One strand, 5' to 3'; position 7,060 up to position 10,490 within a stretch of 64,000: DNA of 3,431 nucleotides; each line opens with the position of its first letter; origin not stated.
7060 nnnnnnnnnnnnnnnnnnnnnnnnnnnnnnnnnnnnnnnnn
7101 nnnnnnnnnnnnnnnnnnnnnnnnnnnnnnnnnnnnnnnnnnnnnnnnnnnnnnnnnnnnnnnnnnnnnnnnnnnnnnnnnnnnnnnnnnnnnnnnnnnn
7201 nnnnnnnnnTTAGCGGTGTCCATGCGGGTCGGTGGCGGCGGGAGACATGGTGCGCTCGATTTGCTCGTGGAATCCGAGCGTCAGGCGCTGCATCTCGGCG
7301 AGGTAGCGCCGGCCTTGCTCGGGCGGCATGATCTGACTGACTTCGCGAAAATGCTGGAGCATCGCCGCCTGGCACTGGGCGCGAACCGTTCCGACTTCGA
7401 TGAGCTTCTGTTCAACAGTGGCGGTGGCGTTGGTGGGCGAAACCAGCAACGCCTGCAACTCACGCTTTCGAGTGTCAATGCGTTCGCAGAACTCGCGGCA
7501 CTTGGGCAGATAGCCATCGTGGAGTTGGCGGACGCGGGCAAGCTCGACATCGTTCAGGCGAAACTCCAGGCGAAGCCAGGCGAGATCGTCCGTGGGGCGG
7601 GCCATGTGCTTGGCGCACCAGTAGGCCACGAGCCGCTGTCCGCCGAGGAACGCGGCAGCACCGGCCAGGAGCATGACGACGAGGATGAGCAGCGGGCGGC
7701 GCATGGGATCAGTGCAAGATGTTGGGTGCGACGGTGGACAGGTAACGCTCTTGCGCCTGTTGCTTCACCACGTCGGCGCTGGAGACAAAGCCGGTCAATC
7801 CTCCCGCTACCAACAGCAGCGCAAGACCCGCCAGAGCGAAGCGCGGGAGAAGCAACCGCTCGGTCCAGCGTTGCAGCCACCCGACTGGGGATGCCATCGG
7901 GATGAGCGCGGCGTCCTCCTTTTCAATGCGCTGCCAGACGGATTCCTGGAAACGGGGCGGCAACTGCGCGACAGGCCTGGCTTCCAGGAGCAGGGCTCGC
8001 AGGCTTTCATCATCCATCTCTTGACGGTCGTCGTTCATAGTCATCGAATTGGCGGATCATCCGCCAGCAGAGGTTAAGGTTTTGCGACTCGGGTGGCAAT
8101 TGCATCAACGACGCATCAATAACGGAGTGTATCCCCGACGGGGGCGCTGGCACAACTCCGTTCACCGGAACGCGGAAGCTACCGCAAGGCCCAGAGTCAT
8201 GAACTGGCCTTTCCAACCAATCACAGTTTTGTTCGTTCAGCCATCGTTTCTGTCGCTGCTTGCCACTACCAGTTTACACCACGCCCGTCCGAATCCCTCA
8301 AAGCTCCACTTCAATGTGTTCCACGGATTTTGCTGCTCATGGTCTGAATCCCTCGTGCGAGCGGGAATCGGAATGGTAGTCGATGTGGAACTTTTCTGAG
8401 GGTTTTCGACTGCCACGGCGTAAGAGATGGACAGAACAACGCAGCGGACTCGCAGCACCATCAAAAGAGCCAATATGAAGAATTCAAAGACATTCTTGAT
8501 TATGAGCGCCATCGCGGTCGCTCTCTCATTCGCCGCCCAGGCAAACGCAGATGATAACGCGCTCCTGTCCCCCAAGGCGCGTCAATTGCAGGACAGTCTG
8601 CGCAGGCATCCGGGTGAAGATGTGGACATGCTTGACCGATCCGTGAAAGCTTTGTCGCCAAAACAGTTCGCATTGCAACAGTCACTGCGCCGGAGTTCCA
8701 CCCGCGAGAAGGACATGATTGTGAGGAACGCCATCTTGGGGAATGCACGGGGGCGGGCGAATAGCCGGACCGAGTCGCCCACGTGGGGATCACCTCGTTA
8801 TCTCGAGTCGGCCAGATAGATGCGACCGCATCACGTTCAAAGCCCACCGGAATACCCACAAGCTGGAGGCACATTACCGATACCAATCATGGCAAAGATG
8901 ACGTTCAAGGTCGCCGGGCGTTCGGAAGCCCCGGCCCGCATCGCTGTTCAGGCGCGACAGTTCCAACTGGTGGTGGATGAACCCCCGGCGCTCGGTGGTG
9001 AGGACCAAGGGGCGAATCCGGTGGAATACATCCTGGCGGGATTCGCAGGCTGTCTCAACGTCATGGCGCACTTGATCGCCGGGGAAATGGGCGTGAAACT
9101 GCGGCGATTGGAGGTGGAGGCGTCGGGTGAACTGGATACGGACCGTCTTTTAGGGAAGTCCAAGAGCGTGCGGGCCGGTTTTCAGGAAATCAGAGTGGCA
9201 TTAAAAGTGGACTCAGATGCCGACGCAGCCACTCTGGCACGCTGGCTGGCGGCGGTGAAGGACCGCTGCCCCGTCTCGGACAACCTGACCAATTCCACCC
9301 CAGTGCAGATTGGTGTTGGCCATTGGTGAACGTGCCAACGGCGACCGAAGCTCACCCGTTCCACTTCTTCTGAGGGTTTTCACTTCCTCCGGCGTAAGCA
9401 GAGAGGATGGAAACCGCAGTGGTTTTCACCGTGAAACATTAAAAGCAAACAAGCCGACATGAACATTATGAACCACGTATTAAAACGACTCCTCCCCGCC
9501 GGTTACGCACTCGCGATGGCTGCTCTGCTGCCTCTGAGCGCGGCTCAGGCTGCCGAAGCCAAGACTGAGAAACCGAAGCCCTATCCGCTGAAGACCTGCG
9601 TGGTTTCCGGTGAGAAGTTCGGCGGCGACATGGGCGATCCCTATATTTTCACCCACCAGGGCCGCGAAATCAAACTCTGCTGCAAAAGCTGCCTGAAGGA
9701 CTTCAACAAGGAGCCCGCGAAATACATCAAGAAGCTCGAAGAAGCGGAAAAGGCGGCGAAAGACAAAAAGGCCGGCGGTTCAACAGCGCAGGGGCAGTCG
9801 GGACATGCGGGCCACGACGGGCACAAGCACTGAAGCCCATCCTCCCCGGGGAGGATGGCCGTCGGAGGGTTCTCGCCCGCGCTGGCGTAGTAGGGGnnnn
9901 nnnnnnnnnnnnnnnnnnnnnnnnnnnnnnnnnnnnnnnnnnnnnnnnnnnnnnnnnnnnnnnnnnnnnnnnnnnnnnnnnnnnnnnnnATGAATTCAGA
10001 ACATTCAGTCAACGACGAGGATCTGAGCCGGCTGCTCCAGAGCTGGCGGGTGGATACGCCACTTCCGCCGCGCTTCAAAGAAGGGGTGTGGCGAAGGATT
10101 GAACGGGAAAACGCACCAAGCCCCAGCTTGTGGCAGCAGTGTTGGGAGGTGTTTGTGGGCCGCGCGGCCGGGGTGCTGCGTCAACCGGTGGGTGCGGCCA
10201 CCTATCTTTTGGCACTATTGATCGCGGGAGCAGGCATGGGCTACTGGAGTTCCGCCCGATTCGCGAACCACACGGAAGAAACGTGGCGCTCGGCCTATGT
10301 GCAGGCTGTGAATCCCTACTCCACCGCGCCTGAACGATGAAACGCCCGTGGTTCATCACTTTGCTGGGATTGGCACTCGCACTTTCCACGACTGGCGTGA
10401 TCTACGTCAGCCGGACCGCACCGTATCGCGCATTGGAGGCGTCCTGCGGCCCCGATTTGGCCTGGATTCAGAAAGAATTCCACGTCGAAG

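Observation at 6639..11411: Two paralogous CnrYXH-like triads in divergent orientation, with a Cys triad in the periplasmic sensor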

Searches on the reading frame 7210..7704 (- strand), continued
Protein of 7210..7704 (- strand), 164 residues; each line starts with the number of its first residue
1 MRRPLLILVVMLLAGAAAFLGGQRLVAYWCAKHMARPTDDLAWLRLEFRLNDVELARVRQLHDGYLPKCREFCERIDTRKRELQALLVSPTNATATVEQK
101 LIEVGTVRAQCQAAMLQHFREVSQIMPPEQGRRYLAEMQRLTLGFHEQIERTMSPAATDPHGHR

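Call 41: fold_search(model_id=the predicted structure, library=pdb)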
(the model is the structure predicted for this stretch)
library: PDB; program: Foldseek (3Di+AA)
matches with E <= 10: 298; with E <= 0.001: 0
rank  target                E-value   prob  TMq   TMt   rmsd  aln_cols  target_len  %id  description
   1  2y3b                  5.6e-02  1.00  0.51  0.73   2.6       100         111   22  Co-bound form of Cupriavidus metallidurans CH34 CnrXs (released 2011-03-30)
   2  3lay_A                1.2e-01  1.00  0.43  0.84   2.1        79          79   16  Alpha-Helical barrel formed by the decamer of the zinc resistance-associated protein (STM4172) from Salmonella enteric (released 2010-01-19)
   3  3lay_H                1.3e-01  1.00  0.42  0.78   2.4        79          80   16  Alpha-Helical barrel formed by the decamer of the zinc resistance-associated protein (STM4172) from Salmonella enteric (released 2010-01-19)
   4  4wwf_A                1.3e-01  1.00  0.51  0.73   3.7       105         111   23  High-resolution structure of two Ni-bound forms of the M123C mutant of C. metallidurans CnrXs (released 2015-02-11)
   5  3lay_F                1.4e-01  1.00  0.41  0.80   2.0        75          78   16  Alpha-Helical barrel formed by the decamer of the zinc resistance-associated protein (STM4172) from Salmonella enteric (released 2010-01-19)
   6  3epv_A                1.5e-01  1.00  0.49  0.70   2.9       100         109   22  X-ray Structure of the Metal-sensor CnrX in both the Apo- and Copper-bound Forms (released 2008-11-25)
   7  3zg1_D                1.8e-01  1.00  0.47  0.66   2.7        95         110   24  NI-BOUND FORM OF M123A MUTANT OF CUPRIAVIDUS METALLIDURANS CH34 CNRXS (released 2013-10-23)
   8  5io8_B                1.9e-01  0.99  0.42  0.65   5.5        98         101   15  Salmonella Typhimurium VirG-like (STV) protein at 2.19 Angstrom resolution solved by Iodine SAD. (released 2017-03-15)
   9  4wwf_B                2.3e-01  1.00  0.50  0.74   3.6       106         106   24  High-resolution structure of two Ni-bound forms of the M123C mutant of C. metallidurans CnrXs (released 2015-02-11)
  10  4wwb                  2.3e-01  1.00  0.49  0.69   2.9       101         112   24  High-resolution structure of the Ni-bound form of the Y135F mutant of C. metallidurans CnrXs (released 2015-02-11)
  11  3lay_G                2.5e-01  1.00  0.39  0.76   2.3        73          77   16  Alpha-Helical barrel formed by the decamer of the zinc resistance-associated protein (STM4172) from Salmonella enteric (released 2010-01-19)
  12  2y39                  2.6e-01  1.00  0.51  0.73   2.7       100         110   22  Ni-bound form of Cupriavidus metallidurans CH34 CnrXs (released 2011-03-30)
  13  3o39_A                2.8e-01  0.97  0.39  0.61   4.2        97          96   16  Crystal Structure of SPY (released 2011-02-16)
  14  3lay_D                3.0e-01  1.00  0.41  0.80   1.8        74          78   15  Alpha-Helical barrel formed by the decamer of the zinc resistance-associated protein (STM4172) from Salmonella enteric (released 2010-01-19)
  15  3lay_J                3.0e-01  1.00  0.42  0.77   2.4        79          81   16  Alpha-Helical barrel formed by the decamer of the zinc resistance-associated protein (STM4172) from Salmonella enteric (released 2010-01-19)
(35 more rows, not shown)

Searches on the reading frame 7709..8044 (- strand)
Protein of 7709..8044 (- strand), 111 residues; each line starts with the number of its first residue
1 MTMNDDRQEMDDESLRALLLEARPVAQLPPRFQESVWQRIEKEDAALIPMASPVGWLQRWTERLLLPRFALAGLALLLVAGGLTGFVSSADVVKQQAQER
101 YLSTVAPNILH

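Call 3: search_protein_families(library=pfam, proteins=[window:7709-8044:-], max_evalue=1)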
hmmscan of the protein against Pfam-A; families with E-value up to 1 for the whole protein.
window:7709-8044:- (111 aa): 0 families

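Call 4: search_protein_families(library=ncbifam, proteins=[window:7709-8044:-], max_evalue=1)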
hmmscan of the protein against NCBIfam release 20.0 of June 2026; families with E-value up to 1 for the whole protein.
window:7709-8044:- (111 aa): 3 families
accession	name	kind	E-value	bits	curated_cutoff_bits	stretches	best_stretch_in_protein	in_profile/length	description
NF052375.1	antisigma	equivalog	6.4e-05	23.1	100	1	17-103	40-122/217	anti-sigma factor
NF033800.1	quorum_NprX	equivalog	0.035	13.8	75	1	71-98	9-36/43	quorum-signaling peptide NprX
NF006430.0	PRK08699.1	equivalog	0.07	12.1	481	1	30-108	222-299/325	DNA polymerase III subunit delta'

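Call 21: search_solved_structures(query=window:7709-8044:-, max_evalue=10, show_alignments=3)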
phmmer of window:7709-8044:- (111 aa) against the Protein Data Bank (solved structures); distinct sequences matched with E-value up to 10: 1.
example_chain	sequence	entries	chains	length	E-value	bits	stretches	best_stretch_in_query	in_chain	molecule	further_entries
1y79_1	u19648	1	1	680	0.48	14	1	4-39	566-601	Peptidyl-Dipeptidase Dcp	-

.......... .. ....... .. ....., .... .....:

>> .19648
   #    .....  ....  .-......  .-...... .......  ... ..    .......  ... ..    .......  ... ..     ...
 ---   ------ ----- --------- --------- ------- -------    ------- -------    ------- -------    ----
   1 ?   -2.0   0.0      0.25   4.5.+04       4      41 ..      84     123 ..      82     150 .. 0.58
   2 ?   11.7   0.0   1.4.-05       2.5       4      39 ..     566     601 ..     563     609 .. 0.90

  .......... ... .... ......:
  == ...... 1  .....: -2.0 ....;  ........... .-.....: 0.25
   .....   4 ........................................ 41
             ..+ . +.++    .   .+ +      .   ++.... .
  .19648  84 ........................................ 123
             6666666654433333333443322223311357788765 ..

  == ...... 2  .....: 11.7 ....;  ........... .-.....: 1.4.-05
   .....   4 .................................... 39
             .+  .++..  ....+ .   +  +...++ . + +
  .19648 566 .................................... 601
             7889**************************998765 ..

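Call 45: find_homologous_proteins(query=window:7709-8044:-, max_evalue=0.001)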
Query window:7709-8044:- (111 aa): 77 proteins with E <= 0.001 among 288 candidates.
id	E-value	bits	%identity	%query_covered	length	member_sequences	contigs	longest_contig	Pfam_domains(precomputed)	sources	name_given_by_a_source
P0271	5.4e-65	234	100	100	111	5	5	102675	-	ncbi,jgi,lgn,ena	jgi:hypothetical protein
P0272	9.7e-55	201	87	100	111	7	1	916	-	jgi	-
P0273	1.2e-54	201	86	100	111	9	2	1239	-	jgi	-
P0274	2.9e-54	200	86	100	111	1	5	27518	-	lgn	-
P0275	7.3e-54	198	86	100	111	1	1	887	-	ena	-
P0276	7.5e-54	198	86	100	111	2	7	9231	-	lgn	-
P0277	5.9e-53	195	86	98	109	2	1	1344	-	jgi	jgi:hypothetical protein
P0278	1.8e-52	194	84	100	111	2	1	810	-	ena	-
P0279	7.5e-52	192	83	100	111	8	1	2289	-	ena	-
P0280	1.4e-51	191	83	100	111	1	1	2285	-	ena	-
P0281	1.5e-51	191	83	100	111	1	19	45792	-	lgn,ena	-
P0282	4.0e-51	189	83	100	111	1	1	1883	-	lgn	-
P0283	4.4e-51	189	85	100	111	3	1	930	-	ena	-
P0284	1.0e-50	188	82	100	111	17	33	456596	-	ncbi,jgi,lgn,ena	jgi:hypothetical protein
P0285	3.8e-50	186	83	98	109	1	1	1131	-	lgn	-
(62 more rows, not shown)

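Call 62: search_solved_structures(query=A3, max_evalue=10, show_alignments=3)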
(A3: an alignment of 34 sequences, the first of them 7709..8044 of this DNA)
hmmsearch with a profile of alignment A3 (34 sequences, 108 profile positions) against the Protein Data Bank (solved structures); distinct sequences matched with E-value up to 10: 1.
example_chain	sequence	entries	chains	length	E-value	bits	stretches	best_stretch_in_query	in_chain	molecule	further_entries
4bgn_A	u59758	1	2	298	1.7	11.9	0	51-83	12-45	VOLTAGE-GATED SODIUM CHANNEL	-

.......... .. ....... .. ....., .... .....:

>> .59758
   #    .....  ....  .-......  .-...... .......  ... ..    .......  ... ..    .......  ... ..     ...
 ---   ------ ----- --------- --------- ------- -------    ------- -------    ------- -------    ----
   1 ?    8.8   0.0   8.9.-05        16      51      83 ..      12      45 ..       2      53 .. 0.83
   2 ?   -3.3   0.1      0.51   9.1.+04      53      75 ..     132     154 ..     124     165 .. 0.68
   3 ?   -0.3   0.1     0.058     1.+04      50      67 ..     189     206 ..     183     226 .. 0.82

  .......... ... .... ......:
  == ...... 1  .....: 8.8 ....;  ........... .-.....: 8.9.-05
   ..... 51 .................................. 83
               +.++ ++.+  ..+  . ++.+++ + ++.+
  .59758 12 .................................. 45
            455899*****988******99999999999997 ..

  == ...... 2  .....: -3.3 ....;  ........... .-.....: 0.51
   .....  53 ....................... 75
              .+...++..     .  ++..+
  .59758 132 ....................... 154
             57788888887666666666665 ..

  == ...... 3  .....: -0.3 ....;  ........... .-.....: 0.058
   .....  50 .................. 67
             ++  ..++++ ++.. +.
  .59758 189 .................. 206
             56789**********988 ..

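Call 63: search_protein_families(library=ncbifam, alignment_id=A3, max_evalue=0.01)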
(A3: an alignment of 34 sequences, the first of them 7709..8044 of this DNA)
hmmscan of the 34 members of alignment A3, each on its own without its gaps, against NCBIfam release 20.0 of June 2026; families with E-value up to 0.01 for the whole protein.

A. member 1, window:7709-8044:- (111 aa): 1 family
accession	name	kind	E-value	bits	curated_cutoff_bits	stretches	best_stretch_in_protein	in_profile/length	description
NF052375.1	antisigma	equivalog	6.4e-05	23.1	100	1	17-103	40-122/217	anti-sigma factor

B. families by the number of members that match (of 34 scanned): 2 families
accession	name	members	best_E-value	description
NF052375.1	antisigma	25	1.2e-05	anti-sigma factor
NF010501.0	PRK13920.1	1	0.0041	putative anti-sigmaE protein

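Call 78: predict_structure(alignment_id=A4)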
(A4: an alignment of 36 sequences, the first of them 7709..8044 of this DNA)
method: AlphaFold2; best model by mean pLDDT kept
length: 111 residues; sequences in the alignment: 36
mean_pLDDT: 67.1   pTM: 0.23
mean pLDDT of the five models: 67.1, 66.0, 64.2, 62.7, 62.1
residues with pLDDT >= 90: 0; 70-90: 41; 50-70: 67; < 50: 3
segments of 3 or more residues with pLDDT < 50: none
pLDDT, mean of each block of 10 residues (from residue 1): 53 77 67 80 62 67 66 81 69 61 58 41
secondary structure, 60 per line:
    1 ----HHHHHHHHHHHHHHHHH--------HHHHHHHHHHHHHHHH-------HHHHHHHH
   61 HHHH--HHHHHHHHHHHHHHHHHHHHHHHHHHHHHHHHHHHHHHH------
elements in order: H5-21 H30-45 H53-64 H67-105

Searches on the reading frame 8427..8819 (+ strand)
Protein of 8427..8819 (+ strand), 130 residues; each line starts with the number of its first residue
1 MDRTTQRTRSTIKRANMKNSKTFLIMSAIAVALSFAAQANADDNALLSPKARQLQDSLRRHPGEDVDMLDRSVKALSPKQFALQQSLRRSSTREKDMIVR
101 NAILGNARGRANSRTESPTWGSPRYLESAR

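Call 3: search_protein_families(library=pfam, proteins=[window:8427-8819:+], max_evalue=1)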
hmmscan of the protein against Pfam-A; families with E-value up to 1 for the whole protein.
window:8427-8819:+ (130 aa): 2 families
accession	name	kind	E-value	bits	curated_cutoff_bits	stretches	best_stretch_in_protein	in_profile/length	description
PF17280.7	DUF5345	-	0.024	15.2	27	1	65-103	4-42/77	Family of unknown function (DUF5345)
PF20130.4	DUF6520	-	0.23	12.3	25.4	1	17-48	1-31/83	Family of unknown function (DUF6520)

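Call 4: search_protein_families(library=ncbifam, proteins=[window:8427-8819:+], max_evalue=1)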
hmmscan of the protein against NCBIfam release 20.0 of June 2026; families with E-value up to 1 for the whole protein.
window:8427-8819:+ (130 aa): 1 family
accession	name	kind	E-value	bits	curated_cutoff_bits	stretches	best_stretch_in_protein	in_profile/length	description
NF041562.1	PraB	equivalog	0.2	11.3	120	1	17-42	1-26/163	alkane oxidation protein activator PraB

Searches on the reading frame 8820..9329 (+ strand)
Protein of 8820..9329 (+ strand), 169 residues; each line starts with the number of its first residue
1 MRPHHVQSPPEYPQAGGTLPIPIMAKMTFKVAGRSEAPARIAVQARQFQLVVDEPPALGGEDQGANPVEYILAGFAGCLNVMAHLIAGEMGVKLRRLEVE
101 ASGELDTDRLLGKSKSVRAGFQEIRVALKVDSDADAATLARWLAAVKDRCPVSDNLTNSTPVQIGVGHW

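Call 3: search_protein_families(library=pfam, proteins=[window:8820-9329:+], max_evalue=1)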
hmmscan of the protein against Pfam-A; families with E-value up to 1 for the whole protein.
window:8820-9329:+ (169 aa): 1 family
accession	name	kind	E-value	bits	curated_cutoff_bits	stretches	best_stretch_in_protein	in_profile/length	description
PF02566.24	OsmC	-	1.4e-21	77.2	27.5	1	60-164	1-99/100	OsmC-like protein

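Call 4: search_protein_families(library=ncbifam, proteins=[window:8820-9329:+], max_evalue=1)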
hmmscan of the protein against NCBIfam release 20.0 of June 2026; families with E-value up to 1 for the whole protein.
window:8820-9329:+ (169 aa): 6 families
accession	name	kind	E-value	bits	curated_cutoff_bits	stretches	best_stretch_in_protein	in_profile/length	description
NF041052.1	OsmC_like_Se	domain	3.4e-25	88.6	95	1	35-163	10-137/144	OsmC-related (seleno)protein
TIGR03561.1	organ_hyd_perox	subfamily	7.6e-08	32.7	88.85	1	40-164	15-132/134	Ohr family peroxiredoxin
TIGR03562.1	osmo_induc_OsmC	subfamily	5.9e-07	29.6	85.8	1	61-158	39-130/137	OsmC family peroxiredoxin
NF052637.1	HydprxOhrVib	equivalog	3.5e-06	27.3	240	1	40-166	18-135/140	organic hydroperoxide reductase Ohr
TIGR03563.1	perox_SACOL1771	subfamily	0.00061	19.7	166.15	1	43-163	19-137/138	SACOL1771 family peroxiredoxin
NF002045.0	PRK00872.1-1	equivalog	0.051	13.2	246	1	83-136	19-72/153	hypothetical protein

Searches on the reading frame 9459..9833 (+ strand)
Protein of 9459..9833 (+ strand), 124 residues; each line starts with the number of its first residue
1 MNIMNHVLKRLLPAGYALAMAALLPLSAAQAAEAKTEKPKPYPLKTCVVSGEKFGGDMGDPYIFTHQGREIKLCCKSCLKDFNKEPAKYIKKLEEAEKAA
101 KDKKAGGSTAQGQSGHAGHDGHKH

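Call 3: search_protein_families(library=pfam, proteins=[window:9459-9833:+], max_evalue=1)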
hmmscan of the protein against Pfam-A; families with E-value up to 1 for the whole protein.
window:9459-9833:+ (124 aa): 3 families
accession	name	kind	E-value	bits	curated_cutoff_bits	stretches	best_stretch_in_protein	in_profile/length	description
PF08394.17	Arc_trans_TRASH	-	0.0015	19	27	1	58-84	11-37/43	Archaeal TRASH domain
PF04945.19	YHS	-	0.0045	17.4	30.3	1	67-90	21-44/47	YHS domain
PF24273.1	TRASH_HVO_1752_C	-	0.0091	16.6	27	1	67-85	21-39/47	HVO_1752, C-terminal TRASH domain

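Call 4: search_protein_families(library=ncbifam, proteins=[window:9459-9833:+], max_evalue=1)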
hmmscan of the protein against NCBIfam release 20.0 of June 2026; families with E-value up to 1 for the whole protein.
window:9459-9833:+ (124 aa): 1 family
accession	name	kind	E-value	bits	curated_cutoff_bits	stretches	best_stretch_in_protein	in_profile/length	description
NF041197.2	CxxC_Se_CxxC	equivalog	0.038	14.1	40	1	69-96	15-40/53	dual CXXC motif small (seleno)protein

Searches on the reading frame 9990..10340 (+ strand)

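Call 3: search_protein_families(library=pfam, proteins=[window:9990-10340:+], max_evalue=1)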
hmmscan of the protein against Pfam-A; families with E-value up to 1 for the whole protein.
window:9990-10340:+ (116 aa): 1 family
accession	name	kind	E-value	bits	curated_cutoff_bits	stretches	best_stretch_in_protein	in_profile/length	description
PF18859.6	acVLRF1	-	0.16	12.6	27.1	1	84-107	40-63/130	Actinobacteria/chloroflexi VLRF1 release factor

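Call 4: search_protein_families(library=ncbifam, proteins=[window:9990-10340:+], max_evalue=1)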
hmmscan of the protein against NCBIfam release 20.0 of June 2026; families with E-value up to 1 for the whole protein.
window:9990-10340:+ (116 aa): 1 family
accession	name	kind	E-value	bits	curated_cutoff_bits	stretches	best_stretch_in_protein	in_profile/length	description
NF007881.0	PRK10588.1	equivalog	0.12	12.8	116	1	64-97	14-45/97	cyd operon protein YbgE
